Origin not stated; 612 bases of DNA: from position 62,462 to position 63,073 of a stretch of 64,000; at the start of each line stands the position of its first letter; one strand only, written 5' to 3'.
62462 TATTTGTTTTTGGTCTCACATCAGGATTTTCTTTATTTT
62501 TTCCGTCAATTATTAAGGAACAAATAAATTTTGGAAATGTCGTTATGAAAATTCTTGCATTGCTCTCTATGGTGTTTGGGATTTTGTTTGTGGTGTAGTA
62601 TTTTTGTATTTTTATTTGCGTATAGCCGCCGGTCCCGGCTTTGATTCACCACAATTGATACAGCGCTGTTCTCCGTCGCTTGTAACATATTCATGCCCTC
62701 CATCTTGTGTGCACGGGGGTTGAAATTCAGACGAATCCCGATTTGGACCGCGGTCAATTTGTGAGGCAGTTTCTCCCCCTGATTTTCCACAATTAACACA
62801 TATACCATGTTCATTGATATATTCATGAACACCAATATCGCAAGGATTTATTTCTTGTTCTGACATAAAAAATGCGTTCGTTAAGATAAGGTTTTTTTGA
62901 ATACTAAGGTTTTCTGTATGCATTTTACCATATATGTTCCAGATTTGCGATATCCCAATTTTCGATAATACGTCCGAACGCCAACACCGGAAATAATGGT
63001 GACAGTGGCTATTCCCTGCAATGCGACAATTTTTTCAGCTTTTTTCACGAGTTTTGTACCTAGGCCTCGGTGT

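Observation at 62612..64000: Bacterial Elp3-like radical-SAM/GNAT gene followed by a novel duplicated zinc-ribbon mini-protein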

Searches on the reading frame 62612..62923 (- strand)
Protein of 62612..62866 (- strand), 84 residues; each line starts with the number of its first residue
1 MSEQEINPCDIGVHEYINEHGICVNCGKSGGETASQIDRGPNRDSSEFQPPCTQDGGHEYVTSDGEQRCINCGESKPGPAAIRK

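Call 3: search_protein_families(library=pfam, proteins=[window:62612-62866:-], max_evalue=0.1)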
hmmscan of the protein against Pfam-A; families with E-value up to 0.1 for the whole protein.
window:62612-62866:- (84 aa): 1 family
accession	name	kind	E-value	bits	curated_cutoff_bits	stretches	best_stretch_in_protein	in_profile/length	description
PF13240.11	Zn_Ribbon_1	-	0.023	14.9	25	0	63-74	10-21/23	zinc-ribbon domain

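Call 6: find_encoding_contigs(protein=window:62615-62866:-, flank=10000, max_places=10)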
Protein seq(84 aa) (84 aa): 19 contigs read that carry it; 8 places shown.
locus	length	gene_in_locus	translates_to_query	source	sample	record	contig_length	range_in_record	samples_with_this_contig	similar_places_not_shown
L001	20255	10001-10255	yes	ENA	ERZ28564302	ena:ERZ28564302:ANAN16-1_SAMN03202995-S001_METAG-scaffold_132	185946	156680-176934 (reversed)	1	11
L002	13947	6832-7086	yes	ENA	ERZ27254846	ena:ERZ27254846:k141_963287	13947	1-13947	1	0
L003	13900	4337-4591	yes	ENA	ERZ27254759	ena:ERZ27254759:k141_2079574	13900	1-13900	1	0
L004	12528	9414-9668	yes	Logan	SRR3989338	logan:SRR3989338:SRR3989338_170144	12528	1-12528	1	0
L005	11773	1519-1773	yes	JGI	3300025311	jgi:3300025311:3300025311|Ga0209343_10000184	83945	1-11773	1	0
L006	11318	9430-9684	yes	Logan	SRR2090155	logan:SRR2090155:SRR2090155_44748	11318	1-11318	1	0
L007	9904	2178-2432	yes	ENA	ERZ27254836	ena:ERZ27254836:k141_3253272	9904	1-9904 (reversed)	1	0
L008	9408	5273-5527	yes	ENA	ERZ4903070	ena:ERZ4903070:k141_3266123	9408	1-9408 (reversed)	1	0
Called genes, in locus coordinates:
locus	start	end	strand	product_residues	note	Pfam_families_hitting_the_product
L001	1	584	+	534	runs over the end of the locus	PF00239:Resolvase, PF13408:Zn_ribbon_recom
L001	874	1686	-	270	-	PF06691:DUF1189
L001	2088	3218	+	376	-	PF00953:Glycos_transf_4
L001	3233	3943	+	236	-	-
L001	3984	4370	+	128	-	PF05635:23S_rRNA_IVP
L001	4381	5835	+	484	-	PF01225:Mur_ligase, PF08245:Mur_ligase_M, PF02875:Mur_ligase_C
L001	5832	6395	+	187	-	PF00293:NUDIX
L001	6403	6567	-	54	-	PF21344:Zn_ribbon_LysW (weak)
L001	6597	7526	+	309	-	PF00291:PALP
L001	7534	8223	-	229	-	PF01209:Ubie_methyltran, PF13489:Methyltransf_23, PF07021:MetW, PF13847:Methyltransf_31, PF08241:Methyltransf_11, PF08242:Methyltransf_12, PF13649:Methyltransf_25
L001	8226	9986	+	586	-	PF04055:Radical_SAM, PF16199:Radical_SAM_C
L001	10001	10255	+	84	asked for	-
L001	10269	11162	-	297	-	PF00892:EamA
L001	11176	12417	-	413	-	PF05496:RuvB_N, PF13191:AAA_16 (faint), PF00004:AAA, PF00910:RNA_helicase (weak), PF07728:AAA_5 (weak), PF13173:AAA_14 (weak), PF16193:AAA_assoc_2, PF12002:MgsA_C, +1 more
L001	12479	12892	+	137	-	PF00293:NUDIX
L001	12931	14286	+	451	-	PF00464:SHMT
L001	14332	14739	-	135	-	-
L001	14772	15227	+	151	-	PF02367:TsaE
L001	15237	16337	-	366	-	PF13091:PLDc_2, PF00614:PLDc (weak)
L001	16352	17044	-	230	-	PF00696:AA_kinase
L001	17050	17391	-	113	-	PF04020:Phage_holin_4_2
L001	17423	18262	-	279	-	PF00730:HhH-GPD, PF00633:HHH (weak)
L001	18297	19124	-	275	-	PF18884:TSP3_bac (faint), PF03734:YkuD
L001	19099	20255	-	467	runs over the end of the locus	-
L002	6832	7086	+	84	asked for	-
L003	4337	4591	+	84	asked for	-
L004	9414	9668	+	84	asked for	-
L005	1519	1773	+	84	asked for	-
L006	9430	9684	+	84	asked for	-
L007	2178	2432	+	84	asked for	-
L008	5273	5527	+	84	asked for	-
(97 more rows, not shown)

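Call 7: search_protein_families(library=ncbifam, proteins=[window:62612-62866:-], max_evalue=0.1)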
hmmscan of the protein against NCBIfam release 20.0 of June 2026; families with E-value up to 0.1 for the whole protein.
window:62612-62866:- (84 aa): 0 families

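Call 10: find_homologous_proteins(query=window:62615-62866:-, max_evalue=10)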
Query seq(84 aa) (84 aa): 1 proteins with E <= 10 among 1 candidates.
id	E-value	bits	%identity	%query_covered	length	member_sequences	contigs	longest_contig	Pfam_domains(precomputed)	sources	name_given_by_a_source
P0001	1.1e-51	191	100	100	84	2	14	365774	-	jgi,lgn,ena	-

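Call 13: find_related_loci(query=L001:8226-9983:+, collection=genome_contigs, flank=4000)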
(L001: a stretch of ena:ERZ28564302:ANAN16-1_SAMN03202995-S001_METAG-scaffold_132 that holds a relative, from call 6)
Query L001:8226-9983:+ (586 aa) in genome_contigs; peptide patterns used: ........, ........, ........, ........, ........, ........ (x = any residue, [..] = any of these).
79 stretches matched a pattern; 69 encode a relative of the query (tblastn E <= 1e-3); 69 distinct loci.
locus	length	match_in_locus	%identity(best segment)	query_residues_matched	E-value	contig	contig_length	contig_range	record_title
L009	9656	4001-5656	63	7-573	0e+0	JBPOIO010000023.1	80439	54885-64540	MAG: Candidatus Magasanikiibacteriota bacterium isolate MAG_292 c_000000559156, whole genome shotgun sequence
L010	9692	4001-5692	62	5-581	0e+0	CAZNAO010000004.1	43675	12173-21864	MAG TPA_asm: uncultured Gammaproteobacteria bacterium isolate SRP329715_co1_182 genome assembly, contig: NODE_1095_lengt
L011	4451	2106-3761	62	9-575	0e+0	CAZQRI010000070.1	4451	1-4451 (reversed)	MAG TPA_asm: uncultured Gammaproteobacteria bacterium isolate SRP298887_co1_343 genome assembly, contig: NODE_25862_leng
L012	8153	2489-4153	63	7-573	0e+0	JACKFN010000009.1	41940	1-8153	MAG: Candidatus Nomurabacteria bacterium isolate HK-STAS-PATE-1 HK-STAS-PATE-1_9, whole genome shotgun sequence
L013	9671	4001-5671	62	3-572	0e+0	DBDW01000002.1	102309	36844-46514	MAG TPA_asm: Candidatus Magasanikbacteria bacterium UBA922 UBA922_contig_42, whole genome shotgun sequence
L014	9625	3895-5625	62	3-575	0e+0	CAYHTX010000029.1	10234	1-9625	MAG TPA_asm: uncultured Gammaproteobacteria bacterium isolate ERP119705_co15_524 genome assembly, contig: NODE_7784_leng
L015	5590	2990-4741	61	5-573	0e+0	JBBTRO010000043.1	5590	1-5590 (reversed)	MAG: Patescibacteria group bacterium isolate H52-bin091_1 H52_bin091_1_000000000043, whole genome shotgun sequence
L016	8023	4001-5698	61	3-581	0e+0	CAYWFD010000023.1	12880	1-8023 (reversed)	MAG TPA_asm: uncultured Gammaproteobacteria bacterium isolate binchicken_co326_112 genome assembly, contig: NODE_2469_le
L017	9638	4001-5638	62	10-573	0e+0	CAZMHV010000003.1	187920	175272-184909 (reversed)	MAG TPA_asm: uncultured Gammaproteobacteria bacterium isolate SRP342105_co1_345 genome assembly, contig: NODE_77_length_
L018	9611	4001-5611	62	20-575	0e+0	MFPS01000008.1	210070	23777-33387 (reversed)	MAG: Candidatus Magasanikbacteria bacterium RIFCSPHIGHO2_01_FULL_33_34 rifcsphigho2_01_scaffold_52, whole genome shotgun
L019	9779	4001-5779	59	8-573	0e+0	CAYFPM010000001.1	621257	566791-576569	MAG TPA_asm: uncultured Gammaproteobacteria bacterium isolate ERP019367_co2_132 genome assembly, contig: NODE_4_length_6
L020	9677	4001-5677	62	8-573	0e+0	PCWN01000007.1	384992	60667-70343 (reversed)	MAG: Candidatus Magasanikbacteria bacterium CG11_big_fil_rev_8_21_14_0_20_39_34 CG11_8_21_14_0.20_scaffold_27_c, whole g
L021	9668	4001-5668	62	6-575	0e+0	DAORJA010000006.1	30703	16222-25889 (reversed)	MAG TPA_asm: Candidatus Magasanikbacteria bacterium isolate AMR_MDS_5563 NODE_229_length_30703_cov_5.466588, whole genom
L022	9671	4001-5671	62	5-575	0e+0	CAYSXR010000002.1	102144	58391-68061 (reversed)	MAG TPA_asm: uncultured Gammaproteobacteria bacterium isolate SRP286056_co2_340 genome assembly, contig: NODE_192_length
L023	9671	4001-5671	61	6-576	0e+0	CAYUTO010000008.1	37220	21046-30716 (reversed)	MAG TPA_asm: uncultured Gammaproteobacteria bacterium isolate SRP285395_co2_42 genome assembly, contig: NODE_1741_length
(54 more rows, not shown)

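Call 18: search_protein_representatives(protein=window:62612-62866:-)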
Query: 84 residues. Proteins with E-value up to 0.001 (for the whole library): 2; up to 1e-10: 1; up to 1e-30: 1. The best 2 are listed.
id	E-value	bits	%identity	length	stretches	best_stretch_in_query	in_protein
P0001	3.4e-52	190.5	100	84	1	1-84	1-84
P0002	2.5e-04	37.5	50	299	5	42-68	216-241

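Call 23: list_cluster_members(proteins=[P0001])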
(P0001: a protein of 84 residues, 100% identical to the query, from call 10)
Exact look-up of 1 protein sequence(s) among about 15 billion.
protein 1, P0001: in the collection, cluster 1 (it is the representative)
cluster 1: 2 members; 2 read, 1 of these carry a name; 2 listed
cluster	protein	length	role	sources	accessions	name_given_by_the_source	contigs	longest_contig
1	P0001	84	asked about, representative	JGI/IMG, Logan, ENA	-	-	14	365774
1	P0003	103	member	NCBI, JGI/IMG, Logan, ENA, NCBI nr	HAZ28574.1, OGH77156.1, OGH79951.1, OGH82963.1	MAG TPA: hypothetical protein DCY48_02235 [Candidatus Magasanikbacteria bacterium] | MAG: hypothetical protein A3I74_01140 [Candidatus Magasanikbacteria bacterium ...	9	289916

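Call 24: search_protein_families(library=pfam, proteins=[window:62615-62866:-], max_evalue=10)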
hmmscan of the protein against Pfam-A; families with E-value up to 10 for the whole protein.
seq(84 aa): 3 families
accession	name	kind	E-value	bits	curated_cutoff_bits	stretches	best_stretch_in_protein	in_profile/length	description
PF13240.11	Zn_Ribbon_1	-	0.023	14.9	25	2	63-74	10-21/23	zinc-ribbon domain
PF11781.13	Zn_ribbon_RRN7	-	0.64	10.2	27.1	1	47-73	2-28/32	Zinc-finger of RNA-polymerase I-specific TFIIB, Rrn7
PF13248.11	Zn_ribbon_3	-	0.74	9.8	27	1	66-77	2-14/26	zinc-ribbon domain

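Call 26: search_solved_structures(query=L001:8226-9983:+, show_alignments=1)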
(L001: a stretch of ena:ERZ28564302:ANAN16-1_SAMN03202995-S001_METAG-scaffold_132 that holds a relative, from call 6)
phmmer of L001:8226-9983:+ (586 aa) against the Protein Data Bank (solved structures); distinct sequences matched with E-value up to 0.001: 10.
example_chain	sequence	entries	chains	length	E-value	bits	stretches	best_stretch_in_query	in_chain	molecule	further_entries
5l7j_A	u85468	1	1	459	3e-105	356.1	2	223-574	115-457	ELP3 family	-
6ia8_A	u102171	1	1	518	8.2e-104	351.4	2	219-573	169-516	Histone acetyltransferase, ELP3 family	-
6iaz_A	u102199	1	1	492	8.6e-104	351.3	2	219-573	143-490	Histone acetyltransferase, ELP3 family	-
6iad_A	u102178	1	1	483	1.1e-103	351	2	219-573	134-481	Histone acetyltransferase, ELP3 family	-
6ia6_A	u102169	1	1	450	5.8e-95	322.1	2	223-574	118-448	ELP3 family, ELP3 family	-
5l7l_A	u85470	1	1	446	2.7e-94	320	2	223-574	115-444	ELP3 family, ELP3 family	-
8ptx_C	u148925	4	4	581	2.7e-83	283.6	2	223-576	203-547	Elongator complex protein 3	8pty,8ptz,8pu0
8avg_C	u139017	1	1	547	1.2e-82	281.5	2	223-575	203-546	Elongator complex protein 3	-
6qk7_C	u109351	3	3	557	5.2e-79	269.5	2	230-574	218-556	Elongator complex protein 3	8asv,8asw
9p2u_A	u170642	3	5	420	1.7e-05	26.8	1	236-312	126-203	Radical S-adenosylmethionine methyltransferase NocN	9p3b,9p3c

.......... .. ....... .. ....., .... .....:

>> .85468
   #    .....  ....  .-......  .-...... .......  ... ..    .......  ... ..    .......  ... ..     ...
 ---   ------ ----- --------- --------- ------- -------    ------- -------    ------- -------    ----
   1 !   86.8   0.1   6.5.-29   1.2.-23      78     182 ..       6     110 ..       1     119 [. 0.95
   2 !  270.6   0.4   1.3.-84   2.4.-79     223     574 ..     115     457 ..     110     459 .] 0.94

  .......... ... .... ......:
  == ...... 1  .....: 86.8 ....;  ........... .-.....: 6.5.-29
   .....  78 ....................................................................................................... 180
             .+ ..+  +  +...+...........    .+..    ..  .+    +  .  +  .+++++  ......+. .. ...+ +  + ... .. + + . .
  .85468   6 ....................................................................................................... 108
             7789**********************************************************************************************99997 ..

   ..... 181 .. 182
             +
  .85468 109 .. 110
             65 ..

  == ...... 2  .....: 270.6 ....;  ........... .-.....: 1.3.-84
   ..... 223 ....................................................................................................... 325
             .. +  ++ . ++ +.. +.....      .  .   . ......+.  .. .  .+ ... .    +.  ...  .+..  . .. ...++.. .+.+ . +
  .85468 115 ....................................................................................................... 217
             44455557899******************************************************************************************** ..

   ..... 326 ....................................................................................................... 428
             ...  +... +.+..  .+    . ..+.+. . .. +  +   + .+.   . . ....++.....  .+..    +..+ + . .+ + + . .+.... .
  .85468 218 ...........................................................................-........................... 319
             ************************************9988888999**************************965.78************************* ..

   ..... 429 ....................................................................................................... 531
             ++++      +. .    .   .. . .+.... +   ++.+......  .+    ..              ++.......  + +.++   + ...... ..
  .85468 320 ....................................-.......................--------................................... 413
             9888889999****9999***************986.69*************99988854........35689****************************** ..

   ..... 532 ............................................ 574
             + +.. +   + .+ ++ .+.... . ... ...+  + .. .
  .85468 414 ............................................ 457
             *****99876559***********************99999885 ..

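Call 28: search_solved_structures(query=L001:7534-8223:-, max_evalue=0.01)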
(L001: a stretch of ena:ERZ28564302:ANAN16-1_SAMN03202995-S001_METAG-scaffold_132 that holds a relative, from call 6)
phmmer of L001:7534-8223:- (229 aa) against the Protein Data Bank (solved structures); distinct sequences matched with E-value up to 0.01: 70 (the best 60 are shown).
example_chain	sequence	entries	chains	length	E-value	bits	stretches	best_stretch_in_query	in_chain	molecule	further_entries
5cm2_Z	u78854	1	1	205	2.3e-15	59.9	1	42-210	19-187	TRNA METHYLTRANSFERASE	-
1ve3_A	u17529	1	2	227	7.2e-12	48.4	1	27-147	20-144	hypothetical protein PH0226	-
4iv8_A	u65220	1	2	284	5e-11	45.7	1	35-155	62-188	Phosphoethanolamine N-methyltransferase,putative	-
3sm3_A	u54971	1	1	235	5.8e-11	45.5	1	34-200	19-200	SAM-dependent methyltransferases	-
6uak_A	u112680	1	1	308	7.7e-11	45.1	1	26-142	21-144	SAM dependent methyltransferase LahSB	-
6f5z_A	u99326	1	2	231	1.4e-09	40.9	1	41-143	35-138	24-sterol C-methyltransferase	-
5gm1_A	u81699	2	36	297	1.4e-09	40.9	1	43-143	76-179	O-methylransferase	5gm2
2gs9_A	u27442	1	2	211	7.1e-09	38.6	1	33-170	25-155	Hypothetical protein TT1324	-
3cgg_A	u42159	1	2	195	9.1e-09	38.3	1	40-142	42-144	SAM-dependent methyltransferase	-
4mwz_A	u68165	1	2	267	1.3e-08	37.8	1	36-147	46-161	Phosphoethanolamine N-methyltransferase, putative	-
4iv0_A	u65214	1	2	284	1.5e-08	37.6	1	36-147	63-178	Phosphoethanolamine N-methyltransferase, putative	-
3l8d_A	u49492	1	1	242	2.2e-08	37.1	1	18-141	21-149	Methyltransferase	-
3bxo_A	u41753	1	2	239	5.5e-08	35.7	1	41-149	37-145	N,N-dimethyltransferase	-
3bus_A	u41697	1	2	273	7.5e-08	35.3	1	31-149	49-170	Methyltransferase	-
4ine_A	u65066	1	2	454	2e-07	33.9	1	42-147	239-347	Protein PMT-2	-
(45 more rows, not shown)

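Call 30: search_protein_families(library=pfam, proteins=[L001:6403-6567:-, L001:7534-8223:-, L001:3233-3943:+, L001:14332-14739:-], max_evalue=1)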
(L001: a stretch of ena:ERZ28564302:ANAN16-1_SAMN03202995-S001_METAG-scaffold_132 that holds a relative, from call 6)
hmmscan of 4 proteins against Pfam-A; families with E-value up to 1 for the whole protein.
L001:6403-6567:- (54 aa): 27 families (the best 25 are shown)
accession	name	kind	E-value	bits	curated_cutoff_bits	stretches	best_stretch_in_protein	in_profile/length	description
PF21344.3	Zn_ribbon_LysW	-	4.4e-06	26.7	27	1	5-41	3-37/46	Alpha-aminoadipate carrier protein LysW-like, globular domain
PF08209.17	Sgf11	-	0.0012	18.7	26.4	1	3-18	5-20/33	Sgf11 (transcriptional regulation protein)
PF24485.1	zf-C2H2_DHX34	-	0.0037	17.7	27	1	27-41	3-17/25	DHX34-like, C2H2-type zinc finger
PF25206.1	DUF7836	-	0.0048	17.1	26.7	1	2-35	7-40/59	Domain of unknown function (DUF7836)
PF22289.1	DmmA-like_C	-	0.0091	16.4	27.4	1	18-38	11-31/44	Dimethylamine monooxygenase subunit DmmA-like, C-terminal domain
PF01844.29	HNH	-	0.0092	16.6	21.4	1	5-27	1-21/47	HNH endonuclease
PF03604.18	Zn_ribbon_RPAB4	-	0.013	15.6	24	1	5-33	3-25/32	DNA directed RNA polymerase, 7 kDa subunit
PF21957.2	Zn_ribbon_16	-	0.02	15.3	27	1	3-27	15-38/65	Zinc beta-ribbon finger, putative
PF16988.10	Vps36-NZF-N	-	0.027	14.3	27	1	4-44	11-52/65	Vacuolar protein sorting 36 NZF-N zinc-finger domain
PF18439.7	zf_UBZ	-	0.029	14.5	25.6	0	3-13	3-13/32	Ubiquitin-Binding Zinc Finger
PF24441.1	DUF7560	-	0.039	14.1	27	0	2-13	5-16/44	Family of unknown function (DUF7560)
PF24458.1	DUF7573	-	0.049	14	30.2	1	2-10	30-38/39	Domain of unknown function (DUF7573)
PF09526.16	DUF2387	-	0.063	13.8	25.9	1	4-34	10-39/72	Probable metal-binding protein (DUF2387)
PF19769.4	CPxCG_zf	-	0.064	13.5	27.2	1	5-50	1-48/183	CPxCG-related zinc finger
PF08274.17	Zn_Ribbon_YjdM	-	0.065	13.7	30.8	1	2-10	19-27/30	PhnA Zinc-Ribbon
PF03966.22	Trm112p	-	0.15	12.4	22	1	3-27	8-23/40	Trm112p-like protein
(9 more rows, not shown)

L001:7534-8223:- (229 aa): 19 families
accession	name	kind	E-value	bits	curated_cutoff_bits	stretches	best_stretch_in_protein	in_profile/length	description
PF08241.18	Methyltransf_11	-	2.1e-21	76.8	21.2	1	49-143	1-95/95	Methyltransferase domain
PF13649.12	Methyltransf_25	-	5.1e-21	75.6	27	1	48-139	1-97/97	Methyltransferase domain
PF13847.12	Methyltransf_31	-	3.9e-18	66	27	1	43-152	2-125/145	Methyltransferase domain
PF13489.12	Methyltransf_23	-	5.7e-17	62.4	27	1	32-203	9-163/164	Methyltransferase domain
PF08242.18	Methyltransf_12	-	5.2e-15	56.4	30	1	49-141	1-98/98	Methyltransferase domain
PF01209.24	Ubie_methyltran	-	1.6e-10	41.2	20.1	1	15-143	18-151/233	ubiE/COQ5 methyltransferase family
PF07021.18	MetW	-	4.2e-08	33.5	21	1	34-134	3-101/193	Methionine biosynthesis protein MetW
PF02353.26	CMAS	-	0.00035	20.4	27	1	42-144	60-165/273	Mycolic acid cyclopropane synthetase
PF20922.3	Anamorsin_N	-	0.0038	17.4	27.1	1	96-145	42-89/163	Anamorsin, N-terminal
PF05148.21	Methyltransf_8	-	0.0049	17.2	27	1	43-143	71-156/219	Hypothetical methyltransferase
PF02390.23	Methyltransf_4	-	0.0089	15.9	24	0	124-157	96-130/173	Putative methyltransferase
PF05175.20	MTS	-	0.01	15.9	23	1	44-92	31-81/170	Methyltransferase small domain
PF03141.22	Methyltransf_29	-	0.01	14.9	23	1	41-150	114-224/506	Putative S-adenosyl-L-methionine-dependent methyltransferase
PF01555.25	N6_N4_Mtase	-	0.015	15.7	26.7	1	42-83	179-220/221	DNA methylase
PF01135.25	PCMT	-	0.023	14.9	20.3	1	40-143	70-171/210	Protein-L-isoaspartate(D-aspartate) O-methyltransferase (PCMT)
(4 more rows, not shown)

L001:3233-3943:+ (236 aa): 2 families
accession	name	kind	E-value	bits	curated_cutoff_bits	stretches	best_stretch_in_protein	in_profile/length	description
PF04377.21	ATE_C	-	0.0051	17.8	25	1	128-201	47-119/122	Arginine-tRNA-protein transferase, C terminus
PF00583.31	Acetyltransf_1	-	0.21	12.3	20.7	1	113-183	30-98/116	Acetyltransferase (GNAT) family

L001:14332-14739:- (135 aa): 1 family
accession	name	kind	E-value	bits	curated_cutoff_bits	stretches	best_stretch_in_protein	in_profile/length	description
PF11964.13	SpoIIAA-like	-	0.00021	22.4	25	1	50-133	21-105/106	SpoIIAA-like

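Call 36: search_protein_families(library=phrogs, proteins=[window:62612-62866:-, window:62612-62923:-], max_evalue=1)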
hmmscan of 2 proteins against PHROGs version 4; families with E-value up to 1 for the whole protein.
window:62612-62866:- (84 aa): 6 families
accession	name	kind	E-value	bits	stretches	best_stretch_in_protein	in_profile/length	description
phrog_35164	-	unknown function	0.00074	20.7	1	11-28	11-28/74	-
phrog_10623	-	unknown function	0.0017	19.4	1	23-48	9-34/56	-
phrog_14384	-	unknown function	0.0069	17.6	1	51-80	26-55/58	-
phrog_36831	-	unknown function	0.032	15.6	0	52-75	13-39/96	-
phrog_32002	-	unknown function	0.047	14.6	1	52-75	4-27/33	-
phrog_9414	-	unknown function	0.21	12.7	0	63-77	25-37/71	-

window:62612-62923:- (103 aa): 6 families
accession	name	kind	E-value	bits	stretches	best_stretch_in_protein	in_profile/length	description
phrog_35164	-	unknown function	0.0016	19.7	1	30-47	11-28/74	-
phrog_10623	-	unknown function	0.0033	18.5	1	42-67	9-34/56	-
phrog_14384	-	unknown function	0.013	16.7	1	70-99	26-55/58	-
phrog_36831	-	unknown function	0.064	14.7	0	71-94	13-39/96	-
phrog_32002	-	unknown function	0.1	13.5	1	71-94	4-27/33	-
phrog_9414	-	unknown function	0.38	11.8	0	82-96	25-37/71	-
